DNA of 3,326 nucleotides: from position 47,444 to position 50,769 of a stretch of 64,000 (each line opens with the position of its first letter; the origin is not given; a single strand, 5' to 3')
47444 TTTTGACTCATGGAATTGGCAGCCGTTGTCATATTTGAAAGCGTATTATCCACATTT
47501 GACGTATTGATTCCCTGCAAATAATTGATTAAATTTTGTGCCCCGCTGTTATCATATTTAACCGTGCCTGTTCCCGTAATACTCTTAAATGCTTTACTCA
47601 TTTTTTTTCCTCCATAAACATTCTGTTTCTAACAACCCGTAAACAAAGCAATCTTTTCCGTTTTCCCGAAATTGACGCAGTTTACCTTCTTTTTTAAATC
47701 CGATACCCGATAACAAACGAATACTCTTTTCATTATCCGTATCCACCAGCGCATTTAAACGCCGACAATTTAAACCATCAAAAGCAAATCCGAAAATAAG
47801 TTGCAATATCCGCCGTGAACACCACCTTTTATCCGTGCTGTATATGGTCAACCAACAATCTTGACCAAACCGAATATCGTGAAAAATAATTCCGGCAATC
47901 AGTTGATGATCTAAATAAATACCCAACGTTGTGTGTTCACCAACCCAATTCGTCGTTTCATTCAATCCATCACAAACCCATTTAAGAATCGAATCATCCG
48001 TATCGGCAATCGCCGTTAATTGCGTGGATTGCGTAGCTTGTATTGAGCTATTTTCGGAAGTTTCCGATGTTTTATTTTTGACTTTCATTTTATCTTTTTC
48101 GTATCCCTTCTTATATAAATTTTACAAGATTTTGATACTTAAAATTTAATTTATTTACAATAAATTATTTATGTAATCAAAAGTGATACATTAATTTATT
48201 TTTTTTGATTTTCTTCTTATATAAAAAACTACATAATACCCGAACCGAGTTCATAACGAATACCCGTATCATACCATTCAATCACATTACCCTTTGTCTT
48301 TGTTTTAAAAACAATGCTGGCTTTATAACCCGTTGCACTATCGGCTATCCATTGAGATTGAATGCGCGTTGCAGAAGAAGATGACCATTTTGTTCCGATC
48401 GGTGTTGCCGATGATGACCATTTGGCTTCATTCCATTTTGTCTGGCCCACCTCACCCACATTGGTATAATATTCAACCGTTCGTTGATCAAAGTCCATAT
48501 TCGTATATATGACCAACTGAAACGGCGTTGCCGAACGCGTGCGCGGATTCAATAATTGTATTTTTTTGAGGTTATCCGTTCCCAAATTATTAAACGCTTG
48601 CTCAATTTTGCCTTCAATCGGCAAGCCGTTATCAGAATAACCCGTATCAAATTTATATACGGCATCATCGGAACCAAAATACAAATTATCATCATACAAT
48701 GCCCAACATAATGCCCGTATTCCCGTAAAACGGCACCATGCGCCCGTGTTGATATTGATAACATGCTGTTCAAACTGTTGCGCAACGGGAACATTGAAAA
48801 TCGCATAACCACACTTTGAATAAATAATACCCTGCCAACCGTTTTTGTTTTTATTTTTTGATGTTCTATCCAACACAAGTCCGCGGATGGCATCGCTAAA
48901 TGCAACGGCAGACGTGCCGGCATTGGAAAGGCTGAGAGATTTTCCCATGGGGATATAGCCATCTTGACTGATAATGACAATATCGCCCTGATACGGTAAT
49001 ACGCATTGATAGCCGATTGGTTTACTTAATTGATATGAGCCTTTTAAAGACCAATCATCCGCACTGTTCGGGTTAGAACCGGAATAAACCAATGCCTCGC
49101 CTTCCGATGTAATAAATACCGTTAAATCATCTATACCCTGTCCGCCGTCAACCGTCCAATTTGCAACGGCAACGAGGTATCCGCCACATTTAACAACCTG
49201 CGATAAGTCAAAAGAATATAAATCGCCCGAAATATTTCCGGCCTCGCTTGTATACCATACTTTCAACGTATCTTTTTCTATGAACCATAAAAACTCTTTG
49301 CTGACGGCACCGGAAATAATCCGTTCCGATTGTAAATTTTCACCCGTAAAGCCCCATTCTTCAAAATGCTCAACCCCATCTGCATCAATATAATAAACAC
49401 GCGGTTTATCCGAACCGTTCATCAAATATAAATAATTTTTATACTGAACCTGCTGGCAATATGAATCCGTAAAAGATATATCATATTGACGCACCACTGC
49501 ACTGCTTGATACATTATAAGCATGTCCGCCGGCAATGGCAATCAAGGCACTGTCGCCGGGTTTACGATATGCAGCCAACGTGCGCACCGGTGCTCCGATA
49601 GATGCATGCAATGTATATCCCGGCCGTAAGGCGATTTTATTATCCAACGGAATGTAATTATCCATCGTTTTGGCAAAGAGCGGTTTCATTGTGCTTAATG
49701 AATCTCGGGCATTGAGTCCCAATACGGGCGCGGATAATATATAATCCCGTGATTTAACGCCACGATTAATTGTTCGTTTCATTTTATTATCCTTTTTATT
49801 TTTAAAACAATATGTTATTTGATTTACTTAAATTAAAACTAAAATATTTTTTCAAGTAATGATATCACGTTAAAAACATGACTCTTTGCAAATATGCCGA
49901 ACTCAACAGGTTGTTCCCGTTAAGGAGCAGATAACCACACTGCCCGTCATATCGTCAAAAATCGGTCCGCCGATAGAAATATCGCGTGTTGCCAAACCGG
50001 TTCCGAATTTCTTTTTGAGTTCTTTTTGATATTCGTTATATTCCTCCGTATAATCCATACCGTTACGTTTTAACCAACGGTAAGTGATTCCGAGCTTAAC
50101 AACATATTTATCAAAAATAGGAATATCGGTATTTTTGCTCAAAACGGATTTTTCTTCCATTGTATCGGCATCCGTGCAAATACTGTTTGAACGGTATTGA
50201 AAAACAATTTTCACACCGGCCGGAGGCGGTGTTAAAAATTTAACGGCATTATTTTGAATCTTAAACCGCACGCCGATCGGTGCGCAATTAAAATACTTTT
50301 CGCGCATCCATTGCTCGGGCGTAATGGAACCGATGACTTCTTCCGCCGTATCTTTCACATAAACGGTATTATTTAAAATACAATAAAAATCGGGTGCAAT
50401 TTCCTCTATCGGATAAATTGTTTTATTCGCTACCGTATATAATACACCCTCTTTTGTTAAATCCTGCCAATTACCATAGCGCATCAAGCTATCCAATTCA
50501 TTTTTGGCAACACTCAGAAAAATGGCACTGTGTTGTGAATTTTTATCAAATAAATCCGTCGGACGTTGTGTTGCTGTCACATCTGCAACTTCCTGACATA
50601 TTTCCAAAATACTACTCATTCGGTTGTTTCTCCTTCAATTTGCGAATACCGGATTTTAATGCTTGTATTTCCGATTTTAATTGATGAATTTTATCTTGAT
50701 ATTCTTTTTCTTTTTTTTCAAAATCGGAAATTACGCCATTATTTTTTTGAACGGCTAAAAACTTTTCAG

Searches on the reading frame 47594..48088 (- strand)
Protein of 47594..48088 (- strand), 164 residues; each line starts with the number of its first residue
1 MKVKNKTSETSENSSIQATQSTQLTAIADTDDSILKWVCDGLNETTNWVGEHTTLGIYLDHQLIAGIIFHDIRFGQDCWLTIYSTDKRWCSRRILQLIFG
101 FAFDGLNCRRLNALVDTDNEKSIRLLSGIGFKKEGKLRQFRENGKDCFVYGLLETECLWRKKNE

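Call 43: search_protein_families(library=pfam, proteins=[window:47594-48088:-], max_evalue=0.001)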
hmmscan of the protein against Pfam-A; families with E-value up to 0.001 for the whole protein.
window:47594-48088:- (164 aa): 1 family
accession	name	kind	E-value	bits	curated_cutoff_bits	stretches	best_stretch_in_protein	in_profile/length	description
PF13420.13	Acetyltransf_4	-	2.8e-06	27.9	24.3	1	84-144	83-147/155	Acetyltransferase (GNAT) domain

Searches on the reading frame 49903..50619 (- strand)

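Call 44: search_protein_families(library=pfam, proteins=[window:49903-50619:-], max_evalue=0.001)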
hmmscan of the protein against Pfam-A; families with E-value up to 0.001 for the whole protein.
window:49903-50619:- (238 aa): 1 family
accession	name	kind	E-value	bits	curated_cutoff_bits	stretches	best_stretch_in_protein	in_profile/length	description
PF24175.2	SU10_adaptor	-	4.3e-05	24.5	27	1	4-203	3-180/194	SU10 adaptor protein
